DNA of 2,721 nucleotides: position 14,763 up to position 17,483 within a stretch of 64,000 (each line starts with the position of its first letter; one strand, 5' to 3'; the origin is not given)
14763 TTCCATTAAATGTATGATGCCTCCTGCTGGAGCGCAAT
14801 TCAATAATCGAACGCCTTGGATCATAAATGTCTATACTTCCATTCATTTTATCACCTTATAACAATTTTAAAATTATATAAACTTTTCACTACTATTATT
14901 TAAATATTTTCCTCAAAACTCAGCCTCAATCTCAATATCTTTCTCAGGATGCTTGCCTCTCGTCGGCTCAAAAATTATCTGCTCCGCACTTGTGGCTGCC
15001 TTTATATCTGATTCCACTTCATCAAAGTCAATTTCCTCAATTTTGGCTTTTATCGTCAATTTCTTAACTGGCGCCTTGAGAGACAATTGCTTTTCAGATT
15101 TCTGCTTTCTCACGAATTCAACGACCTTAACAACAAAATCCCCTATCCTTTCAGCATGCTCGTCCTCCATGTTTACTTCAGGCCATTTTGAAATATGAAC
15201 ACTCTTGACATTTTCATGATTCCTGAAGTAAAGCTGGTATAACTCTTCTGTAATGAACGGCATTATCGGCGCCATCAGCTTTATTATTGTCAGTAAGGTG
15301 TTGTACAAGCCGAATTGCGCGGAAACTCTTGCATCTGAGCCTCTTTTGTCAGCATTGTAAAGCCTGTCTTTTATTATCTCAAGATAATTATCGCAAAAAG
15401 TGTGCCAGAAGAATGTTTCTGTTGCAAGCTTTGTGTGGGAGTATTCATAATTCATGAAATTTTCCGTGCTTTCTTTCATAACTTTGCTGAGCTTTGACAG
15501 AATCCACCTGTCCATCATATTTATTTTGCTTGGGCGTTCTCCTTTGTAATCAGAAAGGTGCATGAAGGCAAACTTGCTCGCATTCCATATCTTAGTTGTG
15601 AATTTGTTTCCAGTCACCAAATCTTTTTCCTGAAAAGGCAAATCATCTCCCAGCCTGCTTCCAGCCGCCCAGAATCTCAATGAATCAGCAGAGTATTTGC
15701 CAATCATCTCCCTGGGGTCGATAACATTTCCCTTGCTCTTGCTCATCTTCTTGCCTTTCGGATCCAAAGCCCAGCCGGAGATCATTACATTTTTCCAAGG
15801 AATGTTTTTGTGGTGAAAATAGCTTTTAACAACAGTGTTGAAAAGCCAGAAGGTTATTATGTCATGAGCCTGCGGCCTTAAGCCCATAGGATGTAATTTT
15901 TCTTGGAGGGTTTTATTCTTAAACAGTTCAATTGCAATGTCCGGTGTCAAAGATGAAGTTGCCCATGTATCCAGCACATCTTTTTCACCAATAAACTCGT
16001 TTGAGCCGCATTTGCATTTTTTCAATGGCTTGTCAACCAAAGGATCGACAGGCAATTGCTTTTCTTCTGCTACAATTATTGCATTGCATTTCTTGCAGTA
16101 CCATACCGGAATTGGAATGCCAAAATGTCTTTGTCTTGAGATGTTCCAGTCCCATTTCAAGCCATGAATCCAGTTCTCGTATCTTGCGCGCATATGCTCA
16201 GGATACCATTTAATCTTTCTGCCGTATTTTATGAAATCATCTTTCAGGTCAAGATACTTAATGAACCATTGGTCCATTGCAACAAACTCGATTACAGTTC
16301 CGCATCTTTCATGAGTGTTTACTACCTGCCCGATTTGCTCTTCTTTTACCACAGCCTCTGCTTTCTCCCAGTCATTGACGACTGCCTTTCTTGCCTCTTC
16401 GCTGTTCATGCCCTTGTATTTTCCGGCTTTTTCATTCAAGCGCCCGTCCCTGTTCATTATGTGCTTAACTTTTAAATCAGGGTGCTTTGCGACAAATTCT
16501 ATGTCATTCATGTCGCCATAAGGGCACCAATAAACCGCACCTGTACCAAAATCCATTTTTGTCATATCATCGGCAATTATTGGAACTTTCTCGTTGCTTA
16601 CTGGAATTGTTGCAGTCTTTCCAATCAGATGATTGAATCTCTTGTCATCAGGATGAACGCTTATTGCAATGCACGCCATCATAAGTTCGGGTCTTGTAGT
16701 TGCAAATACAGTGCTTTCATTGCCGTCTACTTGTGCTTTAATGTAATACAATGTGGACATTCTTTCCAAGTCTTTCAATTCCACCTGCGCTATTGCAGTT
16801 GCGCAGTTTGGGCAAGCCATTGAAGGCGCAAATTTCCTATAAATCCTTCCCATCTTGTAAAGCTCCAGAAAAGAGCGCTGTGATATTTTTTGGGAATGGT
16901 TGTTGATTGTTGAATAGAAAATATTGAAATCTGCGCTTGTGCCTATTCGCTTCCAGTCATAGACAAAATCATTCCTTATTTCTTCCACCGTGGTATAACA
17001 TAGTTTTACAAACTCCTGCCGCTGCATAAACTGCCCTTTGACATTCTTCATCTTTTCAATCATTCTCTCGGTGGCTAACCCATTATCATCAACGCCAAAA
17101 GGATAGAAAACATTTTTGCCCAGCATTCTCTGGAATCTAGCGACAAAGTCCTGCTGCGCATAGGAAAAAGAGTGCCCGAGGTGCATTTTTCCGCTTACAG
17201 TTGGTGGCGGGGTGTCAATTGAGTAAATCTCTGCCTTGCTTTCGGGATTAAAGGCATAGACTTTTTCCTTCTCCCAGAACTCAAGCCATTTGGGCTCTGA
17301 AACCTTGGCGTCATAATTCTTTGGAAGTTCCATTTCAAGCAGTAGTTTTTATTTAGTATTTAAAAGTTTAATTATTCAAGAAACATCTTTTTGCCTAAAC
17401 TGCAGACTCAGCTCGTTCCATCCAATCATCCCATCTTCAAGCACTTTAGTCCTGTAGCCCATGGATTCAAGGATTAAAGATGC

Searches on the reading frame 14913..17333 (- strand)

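Call 83: search_protein_families(library=pfam, proteins=[window:14913-17333:-], max_evalue=0.00001)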
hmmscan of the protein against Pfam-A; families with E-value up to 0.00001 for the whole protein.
window:14913-17333:- (806 aa): 6 families
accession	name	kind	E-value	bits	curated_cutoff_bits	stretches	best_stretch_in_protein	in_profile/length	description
PF00133.28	tRNA-synt_1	-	1.3e-83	281.5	22.7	1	15-566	1-412/414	tRNA synthetases class I (I, L, M and V)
PF08264.19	Anticodon_1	-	6.3e-37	127.1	25.1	1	608-758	1-146/148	Anticodon-binding domain of tRNA ligase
PF09334.17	tRNA-synt_1g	-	4.5e-24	85.4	20.1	2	39-182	3-131/391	tRNA synthetases class I (M)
PF13603.12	tRNA-synt_1_2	-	4.3e-09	36.5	25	1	237-301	85-148/185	Leucyl-tRNA synthetase, editing domain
PF01406.26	tRNA-synt_1e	-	9.6e-07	28.9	27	0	523-573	247-297/301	tRNA synthetases class I (C) catalytic domain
PF20097.4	DUF6487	-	7.1e-06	26.8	24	0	367-421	12-63/67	Domain of unknown function (DUF6487)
